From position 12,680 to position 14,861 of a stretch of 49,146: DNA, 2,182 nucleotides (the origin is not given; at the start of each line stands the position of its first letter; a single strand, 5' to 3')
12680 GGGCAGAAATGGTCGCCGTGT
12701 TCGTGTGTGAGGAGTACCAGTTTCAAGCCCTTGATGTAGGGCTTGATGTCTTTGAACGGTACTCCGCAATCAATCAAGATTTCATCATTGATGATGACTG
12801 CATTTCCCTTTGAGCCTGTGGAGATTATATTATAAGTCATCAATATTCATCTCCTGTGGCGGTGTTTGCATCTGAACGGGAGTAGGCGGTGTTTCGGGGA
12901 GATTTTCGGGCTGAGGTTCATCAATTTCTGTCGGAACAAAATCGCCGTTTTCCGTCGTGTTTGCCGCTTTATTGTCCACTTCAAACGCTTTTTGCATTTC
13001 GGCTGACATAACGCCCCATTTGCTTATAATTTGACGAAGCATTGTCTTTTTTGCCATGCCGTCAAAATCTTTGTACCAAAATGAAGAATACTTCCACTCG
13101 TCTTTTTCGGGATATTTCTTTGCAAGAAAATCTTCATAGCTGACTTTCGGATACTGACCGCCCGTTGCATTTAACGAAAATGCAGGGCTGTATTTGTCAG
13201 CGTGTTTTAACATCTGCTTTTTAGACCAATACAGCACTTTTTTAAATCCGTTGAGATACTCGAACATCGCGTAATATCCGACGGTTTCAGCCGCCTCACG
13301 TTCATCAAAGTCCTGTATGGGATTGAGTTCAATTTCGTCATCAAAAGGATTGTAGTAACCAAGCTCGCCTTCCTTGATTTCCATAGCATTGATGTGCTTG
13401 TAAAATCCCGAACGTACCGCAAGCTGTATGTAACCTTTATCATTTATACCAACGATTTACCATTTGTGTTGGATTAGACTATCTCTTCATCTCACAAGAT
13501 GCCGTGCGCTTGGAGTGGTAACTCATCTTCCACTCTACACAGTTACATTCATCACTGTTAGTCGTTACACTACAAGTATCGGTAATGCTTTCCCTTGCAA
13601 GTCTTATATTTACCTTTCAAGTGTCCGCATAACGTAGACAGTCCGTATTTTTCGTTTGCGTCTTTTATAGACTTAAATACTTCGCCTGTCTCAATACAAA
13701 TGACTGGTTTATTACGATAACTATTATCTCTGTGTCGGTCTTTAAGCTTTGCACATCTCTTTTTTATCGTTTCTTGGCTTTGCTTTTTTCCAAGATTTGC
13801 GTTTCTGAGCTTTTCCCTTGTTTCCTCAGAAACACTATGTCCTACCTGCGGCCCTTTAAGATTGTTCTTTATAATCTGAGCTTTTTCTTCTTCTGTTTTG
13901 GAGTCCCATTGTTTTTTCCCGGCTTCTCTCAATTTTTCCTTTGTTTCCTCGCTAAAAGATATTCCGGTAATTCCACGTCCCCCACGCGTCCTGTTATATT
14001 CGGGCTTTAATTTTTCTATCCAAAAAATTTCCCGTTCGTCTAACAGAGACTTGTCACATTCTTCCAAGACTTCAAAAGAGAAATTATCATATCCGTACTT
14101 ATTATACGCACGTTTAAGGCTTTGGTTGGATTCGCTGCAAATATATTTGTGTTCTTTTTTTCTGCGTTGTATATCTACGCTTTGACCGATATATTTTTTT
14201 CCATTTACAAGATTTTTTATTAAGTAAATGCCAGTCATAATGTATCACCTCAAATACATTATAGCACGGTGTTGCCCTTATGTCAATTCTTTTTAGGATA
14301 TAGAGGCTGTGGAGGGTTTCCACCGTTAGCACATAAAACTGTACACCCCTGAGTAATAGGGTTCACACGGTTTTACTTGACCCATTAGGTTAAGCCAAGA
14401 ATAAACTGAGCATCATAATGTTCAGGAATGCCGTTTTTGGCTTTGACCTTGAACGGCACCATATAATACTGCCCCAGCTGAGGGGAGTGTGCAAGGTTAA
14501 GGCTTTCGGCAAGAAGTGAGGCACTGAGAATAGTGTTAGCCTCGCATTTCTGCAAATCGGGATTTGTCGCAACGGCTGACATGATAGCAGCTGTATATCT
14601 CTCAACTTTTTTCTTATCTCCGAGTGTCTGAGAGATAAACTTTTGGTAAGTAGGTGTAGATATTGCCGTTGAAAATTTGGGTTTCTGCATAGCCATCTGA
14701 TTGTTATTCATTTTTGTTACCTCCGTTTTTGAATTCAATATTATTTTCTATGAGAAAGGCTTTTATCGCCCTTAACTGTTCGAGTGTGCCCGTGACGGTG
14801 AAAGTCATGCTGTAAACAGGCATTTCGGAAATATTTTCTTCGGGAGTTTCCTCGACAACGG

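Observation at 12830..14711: recT is interrupted by a 952-nt group I intron carrying a GIY-YIG homing endonuclease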

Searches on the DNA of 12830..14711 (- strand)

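Call 4: search_rna_families(source=window, start=13300, end=14550, threshold=evalue, max_evalue=10, show_alignments=5)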
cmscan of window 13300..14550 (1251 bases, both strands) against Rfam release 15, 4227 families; matches with E-value up to 10: 2.
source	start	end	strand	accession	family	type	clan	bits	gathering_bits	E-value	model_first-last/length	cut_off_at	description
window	13456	13645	-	RF00028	Intron_gpI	Intron;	-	15.8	50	0.35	1-253/253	no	Group I catalytic intron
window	14090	14107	-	RF03010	mcrA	Gene; sRNA;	-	12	57.6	4.2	1-51/51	no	mcrA RNA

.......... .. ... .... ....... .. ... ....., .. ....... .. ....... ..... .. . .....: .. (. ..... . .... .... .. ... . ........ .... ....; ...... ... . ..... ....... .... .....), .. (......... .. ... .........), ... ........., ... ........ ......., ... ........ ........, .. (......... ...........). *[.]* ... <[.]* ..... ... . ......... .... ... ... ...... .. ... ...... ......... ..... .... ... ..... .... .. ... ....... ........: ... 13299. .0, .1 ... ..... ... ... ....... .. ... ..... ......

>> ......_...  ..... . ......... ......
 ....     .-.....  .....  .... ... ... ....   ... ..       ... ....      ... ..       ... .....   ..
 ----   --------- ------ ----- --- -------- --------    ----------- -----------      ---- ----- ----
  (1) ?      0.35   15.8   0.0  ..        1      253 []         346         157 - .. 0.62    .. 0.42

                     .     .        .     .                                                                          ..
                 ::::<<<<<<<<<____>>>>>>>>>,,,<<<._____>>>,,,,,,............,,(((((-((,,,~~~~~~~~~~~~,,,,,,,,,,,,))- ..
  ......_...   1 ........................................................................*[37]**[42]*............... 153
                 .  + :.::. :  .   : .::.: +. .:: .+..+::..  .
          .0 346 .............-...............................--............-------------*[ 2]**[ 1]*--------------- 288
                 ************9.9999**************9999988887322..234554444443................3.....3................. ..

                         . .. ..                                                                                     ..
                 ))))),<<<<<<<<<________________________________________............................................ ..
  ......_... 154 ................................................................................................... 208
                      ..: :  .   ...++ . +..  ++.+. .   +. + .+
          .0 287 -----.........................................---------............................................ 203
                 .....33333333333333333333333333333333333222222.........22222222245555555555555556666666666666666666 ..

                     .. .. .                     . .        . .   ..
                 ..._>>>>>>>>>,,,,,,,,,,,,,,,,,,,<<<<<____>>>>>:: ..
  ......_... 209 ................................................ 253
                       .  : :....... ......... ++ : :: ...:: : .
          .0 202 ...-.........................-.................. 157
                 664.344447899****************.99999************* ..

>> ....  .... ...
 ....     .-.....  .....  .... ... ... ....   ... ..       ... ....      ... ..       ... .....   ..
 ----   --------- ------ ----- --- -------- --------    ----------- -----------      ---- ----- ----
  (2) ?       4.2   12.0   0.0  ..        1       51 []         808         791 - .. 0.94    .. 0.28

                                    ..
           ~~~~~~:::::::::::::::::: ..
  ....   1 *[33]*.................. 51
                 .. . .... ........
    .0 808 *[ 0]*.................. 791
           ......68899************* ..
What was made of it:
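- On Group I intron: 15.8 bits against 50 (call 4).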

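Call 6: search_dna_similar(query=window:12830-14711:-, collection=phages, mode=distant, max_rows=30)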
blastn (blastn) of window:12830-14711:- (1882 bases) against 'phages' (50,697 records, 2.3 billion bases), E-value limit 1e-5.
Records with a match: 50; places in all: 50; records where one place covers at least 80% of the query: 0.
Best place of each record, by identity: 60-80% 50.
By first word of the organism name: Escherichia 34; Shigella 5; Salmonella 4; Tequatrovirus 2; Geobacillus 2; Faecalibacterium 1; Dorea 1; Proteus 1.
By host as written in the record: Escherichia coli 14; - 7; Escherichia coli str. K-12 substr. MG1655 4; Escherichia coli O157:H7 ATCC 43890 2; Shigella sonnei 2; Escherichia coli DH5alpha 2; Salmonella enterica subsp. enterica serovar Enteritidis SE54 2; Escherichia coli EAEC CVCC232 2; and 15 more.
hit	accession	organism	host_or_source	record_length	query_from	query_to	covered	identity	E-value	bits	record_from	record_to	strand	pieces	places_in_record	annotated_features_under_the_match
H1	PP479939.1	Faecalibacterium phage Roos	Faecalibacterium sp. FM8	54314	158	1725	21%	67.6%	5e-8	132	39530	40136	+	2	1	hypothetical protein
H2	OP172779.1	Dorea phage DO134P1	Dorea sp. 000433215 DA134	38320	1594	1698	6%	79.0%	1e-15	92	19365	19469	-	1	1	hypothetical protein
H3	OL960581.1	Escherichia phage vB_EcoM_SA20RB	Escherichia coli O156:H25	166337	1145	1240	5%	79.2%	8e-12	79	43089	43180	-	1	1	terminator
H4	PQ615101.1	Shigella phage SP21535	Shigella sonnei CICC 21535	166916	1145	1240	5%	78.1%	3e-10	74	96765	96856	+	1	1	none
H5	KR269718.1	Escherichia phage HY03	Escherichia coli O157:H7 ATCC 43890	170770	1145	1240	5%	78.1%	3e-10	74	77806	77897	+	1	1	none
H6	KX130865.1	Shigella phage SHSML-52-1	Shigella sonnei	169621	1145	1240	5%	78.1%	3e-10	74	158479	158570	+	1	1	none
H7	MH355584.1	Escherichia phage vB_EcoM_JB75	Escherichia coli 2129975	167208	1145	1240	5%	78.1%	3e-10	74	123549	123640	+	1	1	none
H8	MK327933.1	Escherichia phage vB_EcoM_G2285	Escherichia coli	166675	1145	1240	5%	78.1%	3e-10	74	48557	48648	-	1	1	none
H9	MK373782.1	Escherichia phage vB_EcoM_KAW3E185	Escherichia coli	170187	1145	1240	5%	78.1%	3e-10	74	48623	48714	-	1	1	none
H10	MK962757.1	Shigella phage JK45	Escherichia coli DH5alpha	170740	1145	1240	5%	78.1%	3e-10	74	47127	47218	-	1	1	none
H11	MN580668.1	Salmonella phage pSe_SNUABM_01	Salmonella enterica subsp. enterica ...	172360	1145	1240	5%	78.1%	3e-10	74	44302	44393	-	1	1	none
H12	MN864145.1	Escherichia phage F2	Escherichia coli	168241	1145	1240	5%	78.1%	3e-10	74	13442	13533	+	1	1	none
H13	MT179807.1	Escherichia phage vB_EcoM_IME537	Escherichia coli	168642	1145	1240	5%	78.1%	3e-10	74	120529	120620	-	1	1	none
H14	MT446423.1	Escherichia virus TH58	Escherichia coli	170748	1145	1240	5%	78.1%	3e-10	74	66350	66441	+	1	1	record has no annotation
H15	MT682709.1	Escherichia phage vB_EcoM_SP1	waste water from pig farming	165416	1145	1240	5%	78.1%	3e-10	74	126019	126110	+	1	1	none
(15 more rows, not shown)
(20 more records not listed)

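Call 8: get_annotated_region(hit=H3, flank=2500)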
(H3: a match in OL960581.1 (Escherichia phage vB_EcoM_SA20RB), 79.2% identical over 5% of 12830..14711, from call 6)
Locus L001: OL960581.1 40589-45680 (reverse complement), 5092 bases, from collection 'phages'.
description: Escherichia phage vB_EcoM_SA20RB, complete genome.
organism: Escherichia phage vB_EcoM_SA20RB (NCBI taxid 2909738)
taxonomy: Viruses; Duplodnaviria; Heunggongvirae; Uroviricota; Caudoviricetes; Straboviridae; Tevenvirinae; Tequatrovirus
host: Escherichia coli O156:H25; source: beef cattle; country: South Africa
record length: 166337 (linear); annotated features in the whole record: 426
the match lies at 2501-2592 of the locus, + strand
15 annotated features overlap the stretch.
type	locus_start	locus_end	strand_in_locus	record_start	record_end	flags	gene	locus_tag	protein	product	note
CDS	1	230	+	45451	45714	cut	-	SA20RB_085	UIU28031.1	thioredoxin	similar to |NP_049698.1| NrdC thioredoxin [Escherichia virus T4] and ref |YP_007004827.1| thioredoxin [Escherichia ...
CDS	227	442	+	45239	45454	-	-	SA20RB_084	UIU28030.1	hypothetical protein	similar to ref |YP_007004826.1| hypothetical phage protein [Escherichia phage wV7] and ref |YP_009098470.1| ...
CDS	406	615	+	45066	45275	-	-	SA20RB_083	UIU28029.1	hypothetical protein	similar to ref |YP_009180853.1| hypothetical protein [Escherichia phage slur14]; pVOG family VOG5021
CDS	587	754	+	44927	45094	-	-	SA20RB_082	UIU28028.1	hypothetical protein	similar to ref |NP_049695.1| gp49.1 conserved protein of unknown function [Escherichia virus T4] and ref ...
regulatory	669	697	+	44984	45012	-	-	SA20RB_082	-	promoter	similar to TTGACA(N15-17)TATAAT with 1bp mismatch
CDS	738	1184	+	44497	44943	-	-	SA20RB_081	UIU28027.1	protease inhibitor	similar to ref |NP_049694.1| Pin protease inhibitor[Escherichia virus T4]; pVOG family VOG7214; Pin protease inhibitor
CDS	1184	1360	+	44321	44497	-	-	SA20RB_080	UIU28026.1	hypothetical protein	similar to ref |YP_803020.1| hypothetical protein [Escherichia virus RB32]; pVOG family VOG5760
CDS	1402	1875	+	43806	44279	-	-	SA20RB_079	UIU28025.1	packaging and recombination endonuclease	similar to ref |NP_049692.1| gp49 EndoVII packagingand recombination endonuclease VII [Escherichia virus T4] and ref ...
regulatory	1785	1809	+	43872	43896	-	-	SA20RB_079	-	promoter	similar to phage T4 middle promoter GCTT(N13-15)TATAAT (Miller ES, et al., 2003; Microbiol. Mol. Biol. Rev. 67, 86-156)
CDS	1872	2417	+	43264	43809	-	-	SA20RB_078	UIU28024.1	anaerobic NTP reductase large subunit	similar to ref |YP_009098464.1| putative anaerobic NTP reductase large subunit [Escherichia phage RB3] and ref ...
regulatory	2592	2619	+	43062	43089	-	-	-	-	terminator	rho-independent terminator; discovered using WebGeSTer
regulatory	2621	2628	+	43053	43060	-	-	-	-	promoter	similar to TATAAATA T4-late promoter (Miller ES, etal., 2003; Microbiol. Mol. Biol. Rev. 67, 86-156)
CDS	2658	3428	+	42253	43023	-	-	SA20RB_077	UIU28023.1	homing endonuclease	similar to ref |YP_009289207.1| homing endonuclease[Shigella phage SHSML-52-1]; pVOG family VOG8253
CDS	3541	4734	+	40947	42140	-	-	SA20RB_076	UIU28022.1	anaerobic rNTP reductase, large subunit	similar to N-terminus of ref |YP_007004460.1| ribonucleotide reductase of class III large subunit [Escherichia phage ...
CDS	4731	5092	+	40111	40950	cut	-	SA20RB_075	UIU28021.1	homing endonuclease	similar to ref |YP_009153677.1| homing endonuclease[Yersinia phage PST]; pVOG family VOG7941; MobC homing endonuclease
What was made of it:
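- Closest known: Phage T4-type nrdD. Different: In nrdD the ORF follows the core (call 8).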

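Call 9: get_annotated_region(hit=H1, flank=3000)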
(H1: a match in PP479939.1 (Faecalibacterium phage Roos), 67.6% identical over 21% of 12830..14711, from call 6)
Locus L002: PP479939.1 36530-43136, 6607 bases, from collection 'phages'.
description: Faecalibacterium phage Roos, complete genome.
organism: Faecalibacterium phage Roos (NCBI taxid 3135022)
taxonomy: Viruses
host: Faecalibacterium sp. FM8; source: human fecal sample; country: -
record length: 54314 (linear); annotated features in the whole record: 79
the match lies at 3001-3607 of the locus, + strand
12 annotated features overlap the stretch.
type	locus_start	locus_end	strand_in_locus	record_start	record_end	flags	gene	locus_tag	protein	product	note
CDS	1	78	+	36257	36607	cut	-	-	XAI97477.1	hypothetical protein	orf47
CDS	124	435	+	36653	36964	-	-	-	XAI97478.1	hypothetical protein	orf48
CDS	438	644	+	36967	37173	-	-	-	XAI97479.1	hypothetical protein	orf49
CDS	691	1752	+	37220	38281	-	-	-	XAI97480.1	hypothetical protein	orf50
CDS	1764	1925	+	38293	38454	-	-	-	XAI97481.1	hypothetical protein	orf51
CDS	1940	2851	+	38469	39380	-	-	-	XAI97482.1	hypothetical protein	orf52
CDS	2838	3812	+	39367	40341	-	-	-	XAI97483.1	hypothetical protein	orf53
CDS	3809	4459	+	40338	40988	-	-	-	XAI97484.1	hypothetical protein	orf54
CDS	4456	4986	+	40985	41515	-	-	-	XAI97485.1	hypothetical protein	orf55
CDS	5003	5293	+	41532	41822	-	-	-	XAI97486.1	hypothetical protein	orf56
CDS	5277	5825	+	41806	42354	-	-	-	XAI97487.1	hypothetical protein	orf57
CDS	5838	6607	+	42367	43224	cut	-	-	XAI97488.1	hypothetical protein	orf58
